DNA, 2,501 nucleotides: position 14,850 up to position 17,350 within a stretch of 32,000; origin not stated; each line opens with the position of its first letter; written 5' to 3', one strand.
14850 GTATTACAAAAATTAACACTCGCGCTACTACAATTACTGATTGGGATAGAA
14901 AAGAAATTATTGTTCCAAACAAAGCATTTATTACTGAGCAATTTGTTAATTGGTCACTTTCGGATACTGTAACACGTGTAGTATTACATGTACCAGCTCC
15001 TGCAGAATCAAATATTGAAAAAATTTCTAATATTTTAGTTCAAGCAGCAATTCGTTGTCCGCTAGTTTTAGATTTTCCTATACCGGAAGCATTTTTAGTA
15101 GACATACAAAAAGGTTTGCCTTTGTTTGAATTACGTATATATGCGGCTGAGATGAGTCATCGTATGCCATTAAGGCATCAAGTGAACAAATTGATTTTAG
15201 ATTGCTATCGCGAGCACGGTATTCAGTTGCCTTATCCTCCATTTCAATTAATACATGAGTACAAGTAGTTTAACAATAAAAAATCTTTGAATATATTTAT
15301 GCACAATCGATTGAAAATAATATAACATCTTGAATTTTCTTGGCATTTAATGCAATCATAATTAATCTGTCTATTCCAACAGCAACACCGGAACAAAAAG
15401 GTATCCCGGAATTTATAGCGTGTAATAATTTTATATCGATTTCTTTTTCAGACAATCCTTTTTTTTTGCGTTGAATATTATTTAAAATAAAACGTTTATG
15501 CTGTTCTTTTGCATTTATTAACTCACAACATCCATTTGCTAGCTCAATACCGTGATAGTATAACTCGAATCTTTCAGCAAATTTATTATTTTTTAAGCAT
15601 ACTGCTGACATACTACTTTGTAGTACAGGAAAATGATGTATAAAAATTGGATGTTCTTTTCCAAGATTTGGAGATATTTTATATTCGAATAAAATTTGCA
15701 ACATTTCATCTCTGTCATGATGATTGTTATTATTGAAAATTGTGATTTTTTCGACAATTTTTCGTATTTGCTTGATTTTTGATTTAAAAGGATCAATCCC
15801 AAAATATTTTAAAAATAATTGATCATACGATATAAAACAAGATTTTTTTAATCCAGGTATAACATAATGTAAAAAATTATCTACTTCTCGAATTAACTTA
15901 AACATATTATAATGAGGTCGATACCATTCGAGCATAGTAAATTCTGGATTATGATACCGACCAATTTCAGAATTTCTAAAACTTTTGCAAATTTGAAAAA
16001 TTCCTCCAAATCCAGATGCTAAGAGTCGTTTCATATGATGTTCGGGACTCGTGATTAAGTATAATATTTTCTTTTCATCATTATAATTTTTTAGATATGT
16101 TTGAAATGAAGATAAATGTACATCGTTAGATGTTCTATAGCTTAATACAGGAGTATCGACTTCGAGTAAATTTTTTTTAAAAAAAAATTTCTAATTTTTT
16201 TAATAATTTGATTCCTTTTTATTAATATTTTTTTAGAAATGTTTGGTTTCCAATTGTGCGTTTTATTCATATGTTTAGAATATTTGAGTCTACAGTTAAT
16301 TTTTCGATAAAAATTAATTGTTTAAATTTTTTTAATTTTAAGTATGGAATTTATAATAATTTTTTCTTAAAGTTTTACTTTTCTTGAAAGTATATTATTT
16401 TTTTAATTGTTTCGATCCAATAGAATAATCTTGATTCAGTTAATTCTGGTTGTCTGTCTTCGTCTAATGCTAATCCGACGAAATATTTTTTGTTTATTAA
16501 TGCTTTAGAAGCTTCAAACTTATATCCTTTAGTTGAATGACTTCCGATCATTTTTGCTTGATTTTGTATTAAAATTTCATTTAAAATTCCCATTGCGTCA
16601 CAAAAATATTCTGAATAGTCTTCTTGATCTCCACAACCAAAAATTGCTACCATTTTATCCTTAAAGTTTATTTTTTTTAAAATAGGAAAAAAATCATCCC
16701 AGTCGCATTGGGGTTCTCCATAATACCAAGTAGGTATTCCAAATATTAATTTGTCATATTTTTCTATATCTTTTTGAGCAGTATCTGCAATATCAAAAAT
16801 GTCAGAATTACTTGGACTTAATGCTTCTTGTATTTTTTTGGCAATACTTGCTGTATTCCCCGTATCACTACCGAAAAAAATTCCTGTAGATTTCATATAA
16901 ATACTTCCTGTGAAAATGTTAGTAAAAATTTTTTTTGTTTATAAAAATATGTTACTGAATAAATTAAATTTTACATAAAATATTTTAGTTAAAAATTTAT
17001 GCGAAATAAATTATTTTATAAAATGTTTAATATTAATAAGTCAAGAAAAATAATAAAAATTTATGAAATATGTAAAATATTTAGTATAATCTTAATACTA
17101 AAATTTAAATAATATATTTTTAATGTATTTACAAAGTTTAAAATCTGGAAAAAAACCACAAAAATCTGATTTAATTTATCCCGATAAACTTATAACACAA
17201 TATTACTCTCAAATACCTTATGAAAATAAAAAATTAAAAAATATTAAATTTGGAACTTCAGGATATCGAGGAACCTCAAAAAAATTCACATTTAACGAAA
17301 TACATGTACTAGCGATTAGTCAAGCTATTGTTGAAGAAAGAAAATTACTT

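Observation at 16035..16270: epmA reading frame breaks exactly inside a T8/A9 homopolymer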

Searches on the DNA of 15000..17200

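Call 59: search_rna_families(source=window, start=15000, end=17200, threshold=evalue, max_evalue=1)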
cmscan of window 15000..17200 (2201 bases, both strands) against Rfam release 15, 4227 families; matches with E-value up to 1: 2.
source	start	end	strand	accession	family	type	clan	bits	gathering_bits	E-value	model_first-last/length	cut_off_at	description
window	16006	16090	-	RF01288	snoR31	Gene; snRNA; snoRNA; CD-box;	-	24.5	44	0.44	1-93/93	no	Small nucleolar RNA snoR31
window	15996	16088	-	RF01593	plasmodium_snoR16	Gene; snRNA; snoRNA; CD-box;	-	23.9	70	0.73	1-126/126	no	small nucleolar RNA snoR16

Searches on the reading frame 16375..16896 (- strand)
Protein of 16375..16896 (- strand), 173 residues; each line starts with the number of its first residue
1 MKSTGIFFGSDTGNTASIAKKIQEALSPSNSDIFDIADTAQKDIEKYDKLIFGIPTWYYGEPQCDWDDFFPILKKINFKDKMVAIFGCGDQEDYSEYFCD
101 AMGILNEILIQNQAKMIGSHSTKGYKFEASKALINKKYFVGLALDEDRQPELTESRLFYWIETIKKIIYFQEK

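Call 8: find_encoding_contigs(protein=window:16375-16896:-, flank=10000, max_places=10)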
Protein window:16375-16896:- (173 aa): no gene with exactly this product is on record in the collection.

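Call 16: find_homologous_proteins(query=window:16375-16896:-, max_evalue=1e-40)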
Query window:16375-16896:- (173 aa): 1250 proteins with E <= 1e-40 among 1712 candidates; the best 120 are listed.
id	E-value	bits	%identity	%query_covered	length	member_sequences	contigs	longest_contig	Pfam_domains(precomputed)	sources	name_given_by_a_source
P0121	1.7e-112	391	100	100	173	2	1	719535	PF12724.13,PF12641.13,PF00258.31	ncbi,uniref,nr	ncbi:flavodoxin 1 [Wigglesworthia glossinidia endosymbiont of Glossina morsitans morsitans (Yale col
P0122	8.3e-98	343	85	99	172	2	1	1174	PF12724.13,PF12641.13,PF00258.31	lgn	-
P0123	8.6e-88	311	79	98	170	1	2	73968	PF12724.13,PF12641.13,PF00258.31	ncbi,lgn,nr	ncbi:MAG: flavodoxin FldA [Wigglesworthia glossinidia]|nr:flavodoxin FldA [Wigglesworthia glossinidi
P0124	2.7e-74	267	70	96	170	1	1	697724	PF12724.13,PF12641.13,PF00258.31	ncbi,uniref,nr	ncbi:fldA [Wigglesworthia glossinidia endosymbiont of Glossina brevipalpis]|uniref:Flavodoxin n=1 Ta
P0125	1.4e-68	248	67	95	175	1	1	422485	PF12724.13,PF12641.13,PF00258.31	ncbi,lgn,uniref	ncbi:flavodoxin FldA [Buchnera aphidicola]|uniref:flavodoxin FldA n=1 Tax=Buchnera aphidicola TaxID=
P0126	2.5e-68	247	66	94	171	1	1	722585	PF12724.13,PF12641.13,PF00258.31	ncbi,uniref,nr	ncbi:flavodoxin [Candidatus Blochmanniella vafra str. BVAF]|uniref:Flavodoxin n=1 Tax=Blochmanniella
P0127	3.5e-68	247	62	95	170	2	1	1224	PF12724.13,PF12682.13,PF12641.13,PF00258.31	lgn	-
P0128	6.1e-68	246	65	94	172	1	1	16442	PF12724.13,PF12641.13,PF00258.31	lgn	-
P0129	6.3e-68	246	65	95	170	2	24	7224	PF12724.13,PF12641.13,PF00258.31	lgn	-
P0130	9.1e-68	245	64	96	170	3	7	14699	PF12641.13,PF00258.31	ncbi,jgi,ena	jgi:flavodoxin, long chain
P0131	1.1e-67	245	68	95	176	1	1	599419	PF12724.13,PF12641.13,PF00258.31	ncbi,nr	ncbi:MAG: flavodoxin FldA [Arsenophonus sp.]|nr:MAG: flavodoxin FldA [Arsenophonus sp.]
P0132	1.5e-67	245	61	94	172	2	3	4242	PF12641.13,PF00258.31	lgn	-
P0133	1.7e-67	245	64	94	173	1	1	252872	PF12724.13,PF12641.13,PF00258.31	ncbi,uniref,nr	ncbi:flavodoxin FldA [bacterium endosymbiont of Pedicinus badii]|uniref:flavodoxin FldA n=1 Tax=bact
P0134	2.0e-67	244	61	99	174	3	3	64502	PF12724.13,PF12641.13,PF00258.31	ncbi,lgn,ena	-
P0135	2.5e-67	244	62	95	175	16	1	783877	PF12724.13,PF12641.13,PF00258.31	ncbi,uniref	ncbi:flavodoxin FldA [Candidatus Blochmannia sp. SNP]|uniref:flavodoxin FldA n=1 Tax=Candidatus Bloc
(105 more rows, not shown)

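Call 18: find_encoding_contigs(protein=P0124, flank=10000, max_places=6)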
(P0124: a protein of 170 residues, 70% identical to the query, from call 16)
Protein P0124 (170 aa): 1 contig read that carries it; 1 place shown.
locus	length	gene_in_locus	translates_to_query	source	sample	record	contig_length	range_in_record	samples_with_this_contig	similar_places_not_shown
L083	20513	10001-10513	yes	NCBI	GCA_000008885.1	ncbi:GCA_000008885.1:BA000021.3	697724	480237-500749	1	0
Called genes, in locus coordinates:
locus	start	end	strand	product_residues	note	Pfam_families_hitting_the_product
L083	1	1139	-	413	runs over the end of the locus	PF00364:Biotin_lipoyl, PF00198:2-oxoacid_dh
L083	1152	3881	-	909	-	PF16078:2-oxogl_dehyd_N, PF00676:E1_dh, PF02779:Transket_pyr, PF16870:OxoGdeHyase_C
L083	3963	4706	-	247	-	PF13085:Fer2_3, PF13183:Fer4_8, PF13237:Fer4_10, PF13534:Fer4_17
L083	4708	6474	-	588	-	PF00890:FAD_binding_2, PF03486:HI0933_like (faint), PF02910:Succ_DH_flav_C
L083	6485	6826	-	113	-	PF01127:Sdh_cyt (weak)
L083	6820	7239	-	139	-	PF01127:Sdh_cyt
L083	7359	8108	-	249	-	PF01784:DUF34_NIF3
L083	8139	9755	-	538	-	PF02878:PGM_PMM_I, PF02879:PGM_PMM_II (weak), PF02880:PGM_PMM_III, PF00408:PGM_PMM_IV (weak)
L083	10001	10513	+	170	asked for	PF00258:Flavodoxin_1, PF12641:Flavodoxin_3, PF12724:Flavodoxin_5 (weak)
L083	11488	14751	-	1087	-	PF12795:MscS_porin, PF12794:MscS_TM, PF21088:MS_channel_1st, PF00924:MS_channel_2nd, PF21082:MS_channel_3rd (weak)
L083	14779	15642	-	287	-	PF27523:PSD, PF02666:PS_Dcarbxylase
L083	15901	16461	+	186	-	PF00929:RNase_T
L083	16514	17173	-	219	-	PF09335:VTT_dom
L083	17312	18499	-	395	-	PF07992:Pyr_redox_2 (faint), PF01494:FAD_binding_3, PF08491:SE (faint)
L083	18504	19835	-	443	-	PF05195:AMP_N, PF00557:Peptidase_M24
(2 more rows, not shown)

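Call 19: find_encoding_contigs(protein=P0122, flank=10000, max_places=10)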
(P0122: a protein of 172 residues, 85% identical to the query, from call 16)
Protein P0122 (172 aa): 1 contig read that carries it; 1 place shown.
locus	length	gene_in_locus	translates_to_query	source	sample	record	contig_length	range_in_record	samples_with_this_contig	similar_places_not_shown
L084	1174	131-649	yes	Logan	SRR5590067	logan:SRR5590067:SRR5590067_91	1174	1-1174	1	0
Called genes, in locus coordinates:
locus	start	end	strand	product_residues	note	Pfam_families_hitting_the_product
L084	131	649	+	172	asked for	PF00258:Flavodoxin_1, PF12641:Flavodoxin_3, PF12724:Flavodoxin_5 (weak)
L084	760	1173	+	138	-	?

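Call 37: list_cluster_members(proteins=[P0001, P0002, P0122, P0121])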
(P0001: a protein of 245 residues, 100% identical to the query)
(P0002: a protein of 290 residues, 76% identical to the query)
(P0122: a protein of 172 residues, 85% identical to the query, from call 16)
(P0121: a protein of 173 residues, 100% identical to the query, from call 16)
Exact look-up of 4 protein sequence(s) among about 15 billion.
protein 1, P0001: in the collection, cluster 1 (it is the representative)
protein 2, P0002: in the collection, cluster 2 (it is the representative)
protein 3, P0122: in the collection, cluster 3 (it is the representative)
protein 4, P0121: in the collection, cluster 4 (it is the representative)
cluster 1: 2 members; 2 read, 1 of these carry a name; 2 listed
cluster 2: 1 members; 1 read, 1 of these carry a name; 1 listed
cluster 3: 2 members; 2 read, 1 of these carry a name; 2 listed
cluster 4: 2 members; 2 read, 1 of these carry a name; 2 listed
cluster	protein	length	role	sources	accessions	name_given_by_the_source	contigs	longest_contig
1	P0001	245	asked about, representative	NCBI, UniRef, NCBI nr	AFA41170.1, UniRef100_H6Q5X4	putative lysyl-tRNA synthetase [Wigglesworthia glossinidia endosymbiont of Glossina ... | Putative lysyl-tRNA synthetase n=1 Tax=Wigglesworthia glossinidia endosymbiont of ...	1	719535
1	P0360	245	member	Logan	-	-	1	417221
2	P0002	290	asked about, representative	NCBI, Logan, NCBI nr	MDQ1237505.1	MAG: putative lysyl-tRNA synthetase [Wigglesworthia glossinidia] | putative lysyl-tRNA synthetase [Wigglesworthia glossinidia]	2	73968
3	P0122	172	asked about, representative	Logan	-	-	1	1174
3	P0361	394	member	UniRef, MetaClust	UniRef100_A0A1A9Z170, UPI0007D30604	Flavodoxin-like domain-containing protein n=1 Tax=Glossina pallidipes TaxID=7398 ... | status=active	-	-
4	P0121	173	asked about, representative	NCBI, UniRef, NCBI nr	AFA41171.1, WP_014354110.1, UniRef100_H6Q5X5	flavodoxin 1 [Wigglesworthia glossinidia endosymbiont of Glossina morsitans morsitans ... | Flavodoxin n=1 Tax=Wigglesworthia glossinidia endosymbiont of Glossina morsitans ... | flavodoxin FldA [Wigglesworthia glossinidia]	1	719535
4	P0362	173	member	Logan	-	-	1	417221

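Call 40: find_encoding_contigs(protein=P0360, flank=10000, max_places=10)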
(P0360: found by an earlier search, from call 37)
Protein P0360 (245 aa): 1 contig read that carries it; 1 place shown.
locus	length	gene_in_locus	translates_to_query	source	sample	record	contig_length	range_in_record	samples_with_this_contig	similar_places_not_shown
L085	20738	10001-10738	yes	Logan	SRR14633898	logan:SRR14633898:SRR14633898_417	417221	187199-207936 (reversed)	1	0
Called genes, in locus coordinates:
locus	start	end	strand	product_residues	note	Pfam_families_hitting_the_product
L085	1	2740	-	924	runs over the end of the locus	PF16078:2-oxogl_dehyd_N, PF00676:E1_dh, PF02779:Transket_pyr, PF16870:OxoGdeHyase_C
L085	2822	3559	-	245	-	PF13085:Fer2_3, PF13237:Fer4_10, PF13183:Fer4_8 (weak), PF13534:Fer4_17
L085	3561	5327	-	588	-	PF00890:FAD_binding_2, PF02910:Succ_DH_flav_C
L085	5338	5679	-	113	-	PF01127:Sdh_cyt (weak)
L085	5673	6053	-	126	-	PF01127:Sdh_cyt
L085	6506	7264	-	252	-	PF01784:DUF34_NIF3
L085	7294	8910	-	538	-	PF02878:PGM_PMM_I, PF02879:PGM_PMM_II, PF02880:PGM_PMM_III, PF00408:PGM_PMM_IV (weak)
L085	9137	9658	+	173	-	PF00258:Flavodoxin_1, PF12641:Flavodoxin_3, PF12724:Flavodoxin_5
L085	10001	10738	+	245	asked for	PF00152:tRNA-synt_2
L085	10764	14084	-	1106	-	PF12795:MscS_porin, PF12794:MscS_TM, PF21088:MS_channel_1st, PF00924:MS_channel_2nd, PF21082:MS_channel_3rd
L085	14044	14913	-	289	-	PF27523:PSD (weak), PF02666:PS_Dcarbxylase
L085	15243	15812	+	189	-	PF00929:RNase_T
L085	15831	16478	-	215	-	PF09335:VTT_dom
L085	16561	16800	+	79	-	-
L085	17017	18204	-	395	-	PF07992:Pyr_redox_2 (faint), PF08491:SE (faint), PF01494:FAD_binding_3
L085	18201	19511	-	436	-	PF05195:AMP_N, PF00557:Peptidase_M24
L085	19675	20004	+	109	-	PF05164:ZapA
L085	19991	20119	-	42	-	-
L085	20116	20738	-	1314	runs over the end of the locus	PF21775:PutA_1st, PF18327:PRODH, PF14850:Pro_dh-DNA_bdg, PF01619:Pro_dh, PF00171:Aldedh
